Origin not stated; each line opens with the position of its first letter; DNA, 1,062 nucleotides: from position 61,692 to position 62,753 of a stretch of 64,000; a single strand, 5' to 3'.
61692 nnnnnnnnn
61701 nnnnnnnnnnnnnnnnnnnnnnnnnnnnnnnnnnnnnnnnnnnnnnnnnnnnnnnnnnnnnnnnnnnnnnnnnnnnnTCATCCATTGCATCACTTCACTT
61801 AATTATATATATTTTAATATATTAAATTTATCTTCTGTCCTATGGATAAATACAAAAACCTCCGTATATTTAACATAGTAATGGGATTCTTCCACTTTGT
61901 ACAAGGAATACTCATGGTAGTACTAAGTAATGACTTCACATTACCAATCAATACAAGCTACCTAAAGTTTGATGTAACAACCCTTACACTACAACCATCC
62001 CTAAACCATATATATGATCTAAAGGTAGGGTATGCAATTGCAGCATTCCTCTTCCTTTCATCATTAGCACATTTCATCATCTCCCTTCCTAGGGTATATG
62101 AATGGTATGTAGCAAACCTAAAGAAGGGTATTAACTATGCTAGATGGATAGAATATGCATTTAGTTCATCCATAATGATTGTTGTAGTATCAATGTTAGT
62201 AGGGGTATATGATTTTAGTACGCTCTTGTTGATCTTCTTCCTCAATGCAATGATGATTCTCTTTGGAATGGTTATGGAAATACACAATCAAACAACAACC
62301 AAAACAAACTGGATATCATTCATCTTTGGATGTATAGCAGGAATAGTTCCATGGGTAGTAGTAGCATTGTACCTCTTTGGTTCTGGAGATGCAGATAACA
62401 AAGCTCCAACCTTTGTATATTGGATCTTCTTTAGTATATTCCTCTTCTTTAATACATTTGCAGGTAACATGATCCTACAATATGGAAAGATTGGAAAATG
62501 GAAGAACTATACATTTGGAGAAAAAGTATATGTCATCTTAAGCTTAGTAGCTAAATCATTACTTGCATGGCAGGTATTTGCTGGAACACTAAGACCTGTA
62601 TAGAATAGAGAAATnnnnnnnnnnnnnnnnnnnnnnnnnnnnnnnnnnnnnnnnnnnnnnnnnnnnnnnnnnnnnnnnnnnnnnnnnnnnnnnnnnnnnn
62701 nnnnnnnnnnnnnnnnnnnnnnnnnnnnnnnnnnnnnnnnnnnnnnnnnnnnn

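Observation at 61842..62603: Heliorhodopsin gene in a fermentative small-genome bacterium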

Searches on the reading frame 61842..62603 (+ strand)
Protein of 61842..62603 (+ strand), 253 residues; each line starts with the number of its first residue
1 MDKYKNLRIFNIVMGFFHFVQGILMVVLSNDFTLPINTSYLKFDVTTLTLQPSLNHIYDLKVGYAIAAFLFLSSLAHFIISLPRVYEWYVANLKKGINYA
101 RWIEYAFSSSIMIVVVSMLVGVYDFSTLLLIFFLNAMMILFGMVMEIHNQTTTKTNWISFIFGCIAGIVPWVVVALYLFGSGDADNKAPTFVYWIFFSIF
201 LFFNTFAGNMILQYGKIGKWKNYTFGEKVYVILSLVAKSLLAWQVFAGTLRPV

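Call 3: search_protein_families(library=pfam, proteins=[window:61842-62600:+], max_evalue=0.01)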
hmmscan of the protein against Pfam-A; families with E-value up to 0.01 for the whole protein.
window:61842-62600:+ (253 aa): 2 families
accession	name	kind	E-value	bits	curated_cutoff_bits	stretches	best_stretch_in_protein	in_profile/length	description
PF18761.7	Heliorhodopsin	-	8.4e-101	336.8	26.7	1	7-250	1-242/242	Heliorhodopsin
PF12430.13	ABA_GPCR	-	0.0027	17.9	22.1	1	61-132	71-131/180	Abscisic acid G-protein coupled receptor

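Call 4: search_solved_structures(query=window:61842-62600:+, max_evalue=1, show_alignments=3)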
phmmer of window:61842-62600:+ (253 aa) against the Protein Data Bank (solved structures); distinct sequences matched with E-value up to 1: 7.
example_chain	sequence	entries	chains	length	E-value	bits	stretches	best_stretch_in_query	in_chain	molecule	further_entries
6is6_A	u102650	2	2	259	3.1e-76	259.5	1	4-253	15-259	heliorhodopsin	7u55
7clj_A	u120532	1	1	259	7.7e-76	258.2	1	4-253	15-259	heliorhodopsin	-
9ljj_A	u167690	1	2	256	3.7e-63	216.7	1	3-252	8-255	Heliorhodopsin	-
6su3_X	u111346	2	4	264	4.2e-63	216.5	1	3-252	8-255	48C12 heliorhodopsin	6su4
6uh3_A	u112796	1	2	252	2.7e-62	213.8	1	3-250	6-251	Heliorhodopsin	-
9vfc_A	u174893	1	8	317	2.7e-43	151.6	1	5-252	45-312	heliorhodopsin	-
3hcz_A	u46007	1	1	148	0.019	17.8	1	54-104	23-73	Possible thiol-disulfide isomerase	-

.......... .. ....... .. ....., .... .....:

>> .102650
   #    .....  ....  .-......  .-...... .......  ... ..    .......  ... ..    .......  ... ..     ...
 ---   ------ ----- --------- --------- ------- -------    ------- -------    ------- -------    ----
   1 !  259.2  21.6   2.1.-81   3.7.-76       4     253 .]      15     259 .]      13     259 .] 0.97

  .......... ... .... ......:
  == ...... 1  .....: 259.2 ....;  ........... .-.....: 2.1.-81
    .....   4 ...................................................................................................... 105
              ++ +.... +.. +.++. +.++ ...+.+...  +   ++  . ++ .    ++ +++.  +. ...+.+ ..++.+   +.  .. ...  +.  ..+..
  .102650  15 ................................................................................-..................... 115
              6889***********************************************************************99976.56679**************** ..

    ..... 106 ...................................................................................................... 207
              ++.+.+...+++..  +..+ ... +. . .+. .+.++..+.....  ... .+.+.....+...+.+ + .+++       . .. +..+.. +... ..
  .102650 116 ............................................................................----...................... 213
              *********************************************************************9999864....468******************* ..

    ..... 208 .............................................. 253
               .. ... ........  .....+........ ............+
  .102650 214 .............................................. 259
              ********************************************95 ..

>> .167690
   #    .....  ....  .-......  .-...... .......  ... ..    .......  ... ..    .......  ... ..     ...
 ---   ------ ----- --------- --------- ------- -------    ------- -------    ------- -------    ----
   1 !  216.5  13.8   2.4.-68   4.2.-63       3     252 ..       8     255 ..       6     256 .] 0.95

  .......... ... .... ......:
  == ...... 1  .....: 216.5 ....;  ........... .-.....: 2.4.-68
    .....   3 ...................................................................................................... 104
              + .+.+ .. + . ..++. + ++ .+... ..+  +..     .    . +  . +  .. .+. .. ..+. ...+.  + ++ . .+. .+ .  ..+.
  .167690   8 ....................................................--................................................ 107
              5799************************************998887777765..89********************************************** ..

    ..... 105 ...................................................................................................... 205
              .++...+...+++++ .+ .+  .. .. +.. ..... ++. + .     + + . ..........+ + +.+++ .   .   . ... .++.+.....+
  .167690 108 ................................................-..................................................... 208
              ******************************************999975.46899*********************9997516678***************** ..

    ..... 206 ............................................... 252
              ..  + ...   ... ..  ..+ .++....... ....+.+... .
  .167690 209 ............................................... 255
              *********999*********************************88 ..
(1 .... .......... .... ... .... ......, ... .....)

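Call 8: find_homologous_proteins(query=window:61842-62600:+, max_evalue=1e-10)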
Query window:61842-62600:+ (253 aa): 7620 proteins with E <= 1e-10 among 8000 candidates; the best 120 are listed.
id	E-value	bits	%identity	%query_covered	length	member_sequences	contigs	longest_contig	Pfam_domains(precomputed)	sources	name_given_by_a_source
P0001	1.6e-160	550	100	100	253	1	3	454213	PF18761.8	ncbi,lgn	-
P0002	3.6e-158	543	97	100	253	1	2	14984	PF18761.8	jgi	-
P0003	5.6e-158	542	98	100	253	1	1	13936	PF18761.8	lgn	-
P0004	1.4e-157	541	97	100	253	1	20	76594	PF18761.8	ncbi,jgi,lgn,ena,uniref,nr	ncbi:MAG: hypothetical protein UR96_C0010G0030 [candidate division WS6 bacterium GW2011_GWC1_36_11]|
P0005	5.5e-157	539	98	100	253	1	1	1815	PF18761.8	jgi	-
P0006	7.9e-157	538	97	100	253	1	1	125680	PF18761.8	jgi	jgi:uncharacterized protein (DUF1810 family)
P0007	8.0e-157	538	97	100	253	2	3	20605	PF18761.8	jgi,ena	-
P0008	6.7e-156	535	96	100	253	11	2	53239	PF18761.8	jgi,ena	-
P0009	7.1e-156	535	97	100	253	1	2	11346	PF18761.8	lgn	-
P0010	4.3e-155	533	95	100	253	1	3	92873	PF18761.8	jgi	-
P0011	1.3e-154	531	95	100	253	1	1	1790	PF18761.8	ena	-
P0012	3.3e-154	530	95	100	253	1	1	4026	PF18761.8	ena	-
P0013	8.6e-154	528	94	100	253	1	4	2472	PF18761.8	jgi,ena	-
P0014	1.9e-152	524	96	100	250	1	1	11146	PF18761.8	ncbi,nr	ncbi:MAG: hypothetical protein US14_C0015G0007 [candidate division WS6 bacterium GW2011_WS6_36_26]|n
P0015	3.5e-152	523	93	100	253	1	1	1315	PF18761.8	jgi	-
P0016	5.8e-152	522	92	100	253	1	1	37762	PF18761.8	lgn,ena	-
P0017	1.9e-151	521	92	100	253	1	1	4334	PF18761.8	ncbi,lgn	-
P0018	3.0e-151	520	92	100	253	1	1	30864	PF18761.8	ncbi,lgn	-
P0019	2.9e-150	517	91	100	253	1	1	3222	PF18761.8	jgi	jgi:uncharacterized protein (DUF1810 family)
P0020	6.3e-150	516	91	100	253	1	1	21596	PF18761.8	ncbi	-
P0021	7.4e-150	516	91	100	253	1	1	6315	PF18761.8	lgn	-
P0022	7.0e-148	509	97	95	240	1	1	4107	PF18761.8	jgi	jgi:uncharacterized protein (DUF1810 family)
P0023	2.1e-146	504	86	100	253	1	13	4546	PF18761.8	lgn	-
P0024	1.4e-142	492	82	100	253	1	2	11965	PF18761.8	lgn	-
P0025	8.6e-142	489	82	100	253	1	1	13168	PF18761.8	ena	-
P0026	8.8e-142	489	97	91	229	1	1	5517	PF18761.8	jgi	-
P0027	1.6e-138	478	97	89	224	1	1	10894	PF18761.8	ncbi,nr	ncbi:TPA: hypothetical protein DCP76_01515, partial [Patescibacteria group bacterium]|nr:hypothetica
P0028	1.9e-138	478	81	100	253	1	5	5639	PF18761.8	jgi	jgi:hypothetical protein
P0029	5.3e-136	470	92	91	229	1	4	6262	PF18761.8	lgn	-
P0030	1.1e-134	466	81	100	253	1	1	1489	PF18761.8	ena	-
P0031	1.8e-132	459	78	100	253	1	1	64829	PF18761.8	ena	-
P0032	1.7e-131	455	79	100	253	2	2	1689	PF18761.8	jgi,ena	-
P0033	2.0e-131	455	78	100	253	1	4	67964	PF18761.8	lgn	-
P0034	4.7e-131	454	77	100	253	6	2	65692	PF18761.8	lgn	-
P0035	7.0e-131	453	77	100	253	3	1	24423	PF18761.8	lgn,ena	-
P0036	2.8e-130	451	77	100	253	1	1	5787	PF18761.8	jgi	-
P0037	1.1e-129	449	77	100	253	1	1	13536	PF18761.8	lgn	-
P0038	1.3e-129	449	77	100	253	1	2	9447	PF18761.8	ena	-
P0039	1.3e-129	449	77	100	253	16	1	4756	PF18761.8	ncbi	-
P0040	2.5e-129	448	77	100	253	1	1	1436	PF18761.8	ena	-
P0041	5.5e-129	447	77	100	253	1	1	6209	PF18761.8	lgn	-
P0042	6.0e-129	447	76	100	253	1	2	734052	PF18761.8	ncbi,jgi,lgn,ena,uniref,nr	ncbi:hypothetical protein CVU76_02455 [Candidatus Dojkabacteria bacterium HGW-Dojkabacteria-1]|unire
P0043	1.1e-128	446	77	100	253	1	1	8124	PF18761.8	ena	-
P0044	1.4e-128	446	77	100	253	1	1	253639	PF18761.8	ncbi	-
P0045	2.2e-128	445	77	100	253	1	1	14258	PF18761.8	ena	-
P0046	2.6e-128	445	77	100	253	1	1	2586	PF18761.8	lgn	-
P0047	3.5e-128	445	76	100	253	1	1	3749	PF18761.8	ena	-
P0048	4.5e-128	444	76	100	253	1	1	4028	PF18761.8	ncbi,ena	-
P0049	4.8e-128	444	76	100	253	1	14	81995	PF18761.8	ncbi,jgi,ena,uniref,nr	ncbi:MAG: hypothetical protein UR61_C0008G0011 [candidate division WS6 bacterium GW2011_GWE1_34_7]|u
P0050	5.7e-128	444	83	91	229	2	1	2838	PF18761.8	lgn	-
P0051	6.3e-128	444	75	100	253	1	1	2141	PF18761.8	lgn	-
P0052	6.8e-128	444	76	100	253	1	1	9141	PF18761.8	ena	-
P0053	7.9e-128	443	77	100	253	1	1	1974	PF18761.8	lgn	-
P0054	1.2e-127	443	77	100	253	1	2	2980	PF18761.8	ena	-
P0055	1.4e-127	443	76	100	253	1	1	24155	PF18761.8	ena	-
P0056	1.4e-127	443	77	100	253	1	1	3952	PF18761.8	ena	-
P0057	1.5e-127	442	76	100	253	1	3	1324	PF18761.8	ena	-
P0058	1.7e-127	442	75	100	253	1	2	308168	PF18761.8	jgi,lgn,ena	jgi:hypothetical protein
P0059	2.2e-127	442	76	100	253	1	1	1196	PF18761.8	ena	-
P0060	2.3e-127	442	75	100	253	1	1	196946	PF18761.8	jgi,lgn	-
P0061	3.4e-127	441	75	100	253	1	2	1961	PF18761.8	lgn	-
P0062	7.3e-127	440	83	91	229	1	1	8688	PF18761.8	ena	-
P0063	1.4e-126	439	76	100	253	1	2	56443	PF18761.8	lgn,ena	-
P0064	1.5e-126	439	77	100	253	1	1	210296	PF18761.8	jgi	jgi:hypothetical protein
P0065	1.5e-125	436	73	100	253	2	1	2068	PF18761.8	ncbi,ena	-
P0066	2.0e-125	435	74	100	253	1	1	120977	PF18761.8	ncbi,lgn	-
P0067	4.7e-125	434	74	100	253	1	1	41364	PF18761.8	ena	-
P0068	5.4e-125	434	72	100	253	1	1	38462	PF18761.8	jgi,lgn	-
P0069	5.4e-125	434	74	100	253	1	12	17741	PF18761.8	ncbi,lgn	-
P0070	7.3e-125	434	75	100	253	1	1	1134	PF18761.8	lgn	-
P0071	7.3e-125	434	75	100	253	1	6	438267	PF18761.8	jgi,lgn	jgi:hypothetical protein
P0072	1.2e-124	433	73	100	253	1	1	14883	PF18761.8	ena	-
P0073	3.6e-124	431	73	100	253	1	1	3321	PF18761.8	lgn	-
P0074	6.2e-124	431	73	100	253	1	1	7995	PF18761.8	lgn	-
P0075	1.6e-123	429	74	100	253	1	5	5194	PF18761.8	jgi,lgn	jgi:hypothetical protein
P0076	3.2e-123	428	74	100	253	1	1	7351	PF18761.8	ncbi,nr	ncbi:MAG: heliorhodopsin HeR [Candidatus Dojkabacteria bacterium]|nr:heliorhodopsin HeR [Candidatus 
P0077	5.2e-123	428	75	100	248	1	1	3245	PF18761.8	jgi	-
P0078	1.9e-122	426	76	95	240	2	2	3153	PF18761.8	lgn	-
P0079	6.5e-122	424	77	95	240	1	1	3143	PF18761.8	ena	-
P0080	1.6e-121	423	74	100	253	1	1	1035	PF18761.8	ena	-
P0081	3.0e-121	422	70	100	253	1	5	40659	PF18761.8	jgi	jgi:hypothetical protein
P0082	2.3e-120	419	74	100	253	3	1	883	PF18761.8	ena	-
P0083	3.5e-120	418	73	100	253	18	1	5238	PF18761.8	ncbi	-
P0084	4.2e-120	418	72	100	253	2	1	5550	PF18761.8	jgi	jgi:hypothetical protein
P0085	8.9e-120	417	71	100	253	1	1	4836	PF18761.8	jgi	jgi:hypothetical protein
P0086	2.3e-119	416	73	100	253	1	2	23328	PF18761.8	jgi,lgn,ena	-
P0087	2.4e-119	416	71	100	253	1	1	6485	PF18761.8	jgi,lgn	jgi:hypothetical protein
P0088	1.1e-118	413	73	100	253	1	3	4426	PF18761.8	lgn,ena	-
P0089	1.5e-118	413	73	98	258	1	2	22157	PF18761.8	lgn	-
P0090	1.6e-118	413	72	100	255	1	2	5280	PF18761.8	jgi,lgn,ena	-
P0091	2.3e-118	412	74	95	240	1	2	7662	PF18761.8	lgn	-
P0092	2.9e-118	412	74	95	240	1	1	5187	PF18761.8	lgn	-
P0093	1.5e-117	410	69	100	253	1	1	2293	PF18761.8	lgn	-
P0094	1.9e-117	409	73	98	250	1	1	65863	PF18761.8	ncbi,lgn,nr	ncbi:heliorhodopsin HeR [Candidatus Dojkabacteria bacterium]|nr:heliorhodopsin HeR [Candidatus Dojka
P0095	4.6e-117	408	71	100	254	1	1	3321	PF18761.8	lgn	-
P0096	1.2e-116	407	70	100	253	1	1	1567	PF18761.8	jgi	jgi:hypothetical protein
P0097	1.3e-116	407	71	100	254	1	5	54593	PF18761.8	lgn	-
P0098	1.8e-116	406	70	100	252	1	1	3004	PF18761.8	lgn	-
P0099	5.8e-116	404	71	100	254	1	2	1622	PF18761.8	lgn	-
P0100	6.9e-116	404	71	98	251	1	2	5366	PF18761.8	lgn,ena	-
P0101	9.3e-116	404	71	98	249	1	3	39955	PF18761.8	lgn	-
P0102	1.5e-115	403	76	91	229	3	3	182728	PF18761.8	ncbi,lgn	-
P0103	1.6e-115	403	71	100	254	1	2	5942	PF18761.8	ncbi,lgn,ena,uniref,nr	ncbi:heliorhodopsin HeR [Candidatus Dojkabacteria bacterium]|uniref:Heliorhodopsin HeR n=1 Tax=Candi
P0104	2.0e-115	403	71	100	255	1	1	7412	PF18761.8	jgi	jgi:hypothetical protein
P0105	2.8e-115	402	70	100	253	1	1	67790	PF18761.8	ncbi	-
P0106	3.1e-115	402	69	98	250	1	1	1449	PF18761.8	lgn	-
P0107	6.4e-115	401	70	98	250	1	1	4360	PF18761.8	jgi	jgi:hypothetical protein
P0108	6.8e-115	401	69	100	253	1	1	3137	PF18761.8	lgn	-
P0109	2.6e-114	399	70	100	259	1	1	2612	PF18761.8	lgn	-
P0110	3.4e-114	399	70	98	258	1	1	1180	PF18761.8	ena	-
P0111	4.9e-114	398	69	100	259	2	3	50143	PF18761.8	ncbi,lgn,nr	ncbi:heliorhodopsin HeR [Patescibacteria group bacterium]|nr:heliorhodopsin HeR [Patescibacteria gro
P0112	1.4e-113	397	69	99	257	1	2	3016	PF18761.8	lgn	-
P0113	2.1e-113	396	70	100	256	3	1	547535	PF18761.8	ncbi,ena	-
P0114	2.4e-113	396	69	99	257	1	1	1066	PF18761.8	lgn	-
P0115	4.5e-113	395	70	100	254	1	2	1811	PF18761.8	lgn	-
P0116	4.8e-113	395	68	99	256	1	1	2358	PF18761.8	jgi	jgi:hypothetical protein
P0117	5.0e-113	395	67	98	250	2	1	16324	PF18761.8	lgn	-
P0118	6.3e-113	395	69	98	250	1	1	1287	PF18761.8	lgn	-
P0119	7.6e-113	394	69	98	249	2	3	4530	PF18761.8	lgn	-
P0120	1.0e-112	394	67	100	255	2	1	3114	PF18761.8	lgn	-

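Call 9: find_encoding_contigs(protein=window:61842-62603:+, flank=10000, max_places=6)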
Protein window:61842-62603:+ (253 aa): 3 contigs read that carry it; 3 places shown.
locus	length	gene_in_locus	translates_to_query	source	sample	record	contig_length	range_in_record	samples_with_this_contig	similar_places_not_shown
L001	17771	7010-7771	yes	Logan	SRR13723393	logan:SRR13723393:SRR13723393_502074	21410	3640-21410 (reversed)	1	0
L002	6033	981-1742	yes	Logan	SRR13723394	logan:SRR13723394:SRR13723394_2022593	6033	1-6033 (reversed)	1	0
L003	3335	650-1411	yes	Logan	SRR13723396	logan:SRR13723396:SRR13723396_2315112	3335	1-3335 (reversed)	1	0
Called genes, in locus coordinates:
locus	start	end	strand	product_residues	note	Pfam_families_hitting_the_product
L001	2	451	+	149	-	?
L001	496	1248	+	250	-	-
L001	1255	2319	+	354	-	PF04055:Radical_SAM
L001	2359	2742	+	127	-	-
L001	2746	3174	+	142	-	PF05014:Nuc_deoxyrib_tr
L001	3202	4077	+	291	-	PF02655:ATP-grasp_3, PF08443:RimK, PF02955:GSH-S_ATP (weak), PF07478:Dala_Dala_lig_C (weak)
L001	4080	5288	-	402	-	PF00270:DEAD, PF04851:ResIII, PF00271:Helicase_C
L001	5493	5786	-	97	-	-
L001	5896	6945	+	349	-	PF01522:Polysacc_deac_1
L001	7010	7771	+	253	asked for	PF18761:Heliorhodopsin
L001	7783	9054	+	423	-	PF07690:MFS_1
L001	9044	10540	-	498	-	PF13231:PMT_2, PF11028:TMEM260_N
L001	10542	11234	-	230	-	PF00535:Glycos_transf_2, PF10111:Glyco_tranf_2_2, PF13641:Glyco_tranf_2_3 (weak)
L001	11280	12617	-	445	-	PF00890:FAD_binding_2 (faint), PF01134:GIDA (faint), PF01266:DAO (faint), PF01946:Thi4 (faint), PF03486:HI0933_like (faint), PF05834:Lycopene_cycl (faint), PF07992:Pyr_redox_2 (weak), PF21688:FAD-depend_C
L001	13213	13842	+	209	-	PF07690:MFS_1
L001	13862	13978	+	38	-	-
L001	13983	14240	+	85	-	-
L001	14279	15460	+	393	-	PF00266:Aminotran_5, PF01212:Beta_elim_lyase, PF01041:DegT_DnrJ_EryC1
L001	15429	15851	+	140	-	PF01592:NifU_N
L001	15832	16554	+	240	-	-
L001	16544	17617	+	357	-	PF00764:Arginosuc_synth (faint), PF03054:tRNA_Me_trans, PF20259:tRNA_Me_trans_M, PF20258:tRNA_Me_trans_C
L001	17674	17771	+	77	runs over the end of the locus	PF18905:DUF5661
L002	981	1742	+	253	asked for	PF18761:Heliorhodopsin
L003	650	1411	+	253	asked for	PF18761:Heliorhodopsin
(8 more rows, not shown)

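Call 20: find_related_loci(query=A1, collection=genome_contigs, flank=8000)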
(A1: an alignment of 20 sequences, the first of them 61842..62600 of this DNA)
Query A1 (253 aa) in genome_contigs; peptide patterns used: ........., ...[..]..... (x = any residue, [..] = any of these).
600 stretches matched a pattern (row limit reached: there are more); 555 encode a relative of the query (tblastn E <= 1e-3); the best 80 are kept; 80 distinct loci.
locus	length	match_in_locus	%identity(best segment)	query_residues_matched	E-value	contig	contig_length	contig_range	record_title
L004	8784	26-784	97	1-253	2e-163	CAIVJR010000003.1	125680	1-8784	uncultured bacterium isolate Loclat_bin-19700 genome assembly, contig: bin-19700:03/10, whole genome shotgun sequence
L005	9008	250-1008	92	1-253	4e-158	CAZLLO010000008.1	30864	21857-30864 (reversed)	MAG TPA_asm: uncultured Candidatus Saccharibacteria bacterium isolate SRP192927_co3_300 genome assembly, contig: NODE_28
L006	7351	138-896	74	1-253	3e-130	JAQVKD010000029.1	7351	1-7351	MAG: Candidatus Dojkabacteria bacterium isolate STE_79 NODE_28080_length_7351_cov_7.483942_Sandtown_E, whole genome shot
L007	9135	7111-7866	67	2-253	1e-118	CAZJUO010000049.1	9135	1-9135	MAG TPA_asm: uncultured Gammaproteobacteria bacterium isolate SRP141376_co4_277 genome assembly, contig: NODE_12419_leng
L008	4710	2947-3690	68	5-252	4e-118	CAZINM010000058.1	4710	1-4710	MAG TPA_asm: uncultured Candidatus Saccharibacteria bacterium isolate SRP239243_co2_309 genome assembly, contig: NODE_31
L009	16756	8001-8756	67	2-253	6e-117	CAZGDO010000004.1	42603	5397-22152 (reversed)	MAG TPA_asm: uncultured Gammaproteobacteria bacterium isolate binchicken_co387_564 genome assembly, contig: NODE_443_len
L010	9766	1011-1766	66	2-253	3e-113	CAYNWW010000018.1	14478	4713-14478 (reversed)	MAG TPA_asm: uncultured Candidatus Saccharibacteria bacterium isolate SRP278252_co2_845 genome assembly, contig: NODE_86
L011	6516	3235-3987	69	3-253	1e-112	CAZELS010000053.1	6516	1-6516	MAG TPA_asm: uncultured Candidatus Saccharibacteria bacterium isolate SRP067234_co1_47 genome assembly, contig: k99_1030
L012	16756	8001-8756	65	2-253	3e-112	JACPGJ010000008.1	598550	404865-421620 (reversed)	MAG: Candidatus Kerfeldbacteria bacterium isolate NC_groundwater_384_Ag_B-0.1um_43_17 GD18-4_B1_scaffold_1710409, whole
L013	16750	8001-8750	65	3-253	3e-111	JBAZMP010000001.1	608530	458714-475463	MAG: Patescibacteria group bacterium isolate SO_2017_LW4_46 scaffold_9_c1_LW137-91_2017, whole genome shotgun sequence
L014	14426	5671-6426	64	2-253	6e-111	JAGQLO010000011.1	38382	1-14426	MAG: Candidatus Doudnabacteria bacterium isolate HKST-UBA18 NODE_11_length_38382_cov_7.430727, whole genome shotgun sequ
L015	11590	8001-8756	62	2-253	3e-110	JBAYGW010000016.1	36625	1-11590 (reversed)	MAG: Patescibacteria group bacterium isolate SO_2016_GW1_134 scaffold02105_OW334_2016, whole genome shotgun sequence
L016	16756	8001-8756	63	2-253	6e-109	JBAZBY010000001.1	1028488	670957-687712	MAG: Patescibacteria group bacterium isolate SO_2017_GW1_123 NODE_14_length_1028488_cov_9.115459_OW334_2017, whole genom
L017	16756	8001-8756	64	2-253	1e-107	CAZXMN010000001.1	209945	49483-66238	MAG TPA_asm: uncultured Candidatus Saccharibacteria bacterium isolate binchicken_co241_292 genome assembly, contig: NODE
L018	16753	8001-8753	64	2-253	2e-107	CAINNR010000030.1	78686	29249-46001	uncultured Candidatus Berkelbacteria bacterium isolate AlinenLipids_bin-4476 genome assembly, contig: bin-4476:30/39, wh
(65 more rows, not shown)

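Call 22: find_encoding_contigs(protein=P0024, flank=5000, max_places=2)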
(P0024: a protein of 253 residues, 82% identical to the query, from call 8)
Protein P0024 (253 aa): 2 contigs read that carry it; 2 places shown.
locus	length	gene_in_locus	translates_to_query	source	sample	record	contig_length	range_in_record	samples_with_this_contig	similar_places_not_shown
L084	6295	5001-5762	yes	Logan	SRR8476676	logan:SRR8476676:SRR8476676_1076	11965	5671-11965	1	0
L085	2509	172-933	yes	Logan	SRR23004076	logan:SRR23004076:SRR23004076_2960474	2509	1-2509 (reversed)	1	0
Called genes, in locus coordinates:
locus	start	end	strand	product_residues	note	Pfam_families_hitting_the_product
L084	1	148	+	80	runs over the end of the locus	-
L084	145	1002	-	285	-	PF01522:Polysacc_deac_1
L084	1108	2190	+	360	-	PF04055:Radical_SAM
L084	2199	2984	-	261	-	PF00702:Hydrolase, PF13419:HAD_2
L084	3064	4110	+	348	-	PF02388:FemAB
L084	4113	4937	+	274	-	PF01522:Polysacc_deac_1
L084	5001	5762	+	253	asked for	PF18761:Heliorhodopsin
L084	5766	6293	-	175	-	?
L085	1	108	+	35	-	?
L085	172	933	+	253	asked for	PF18761:Heliorhodopsin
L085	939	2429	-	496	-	PF13231:PMT_2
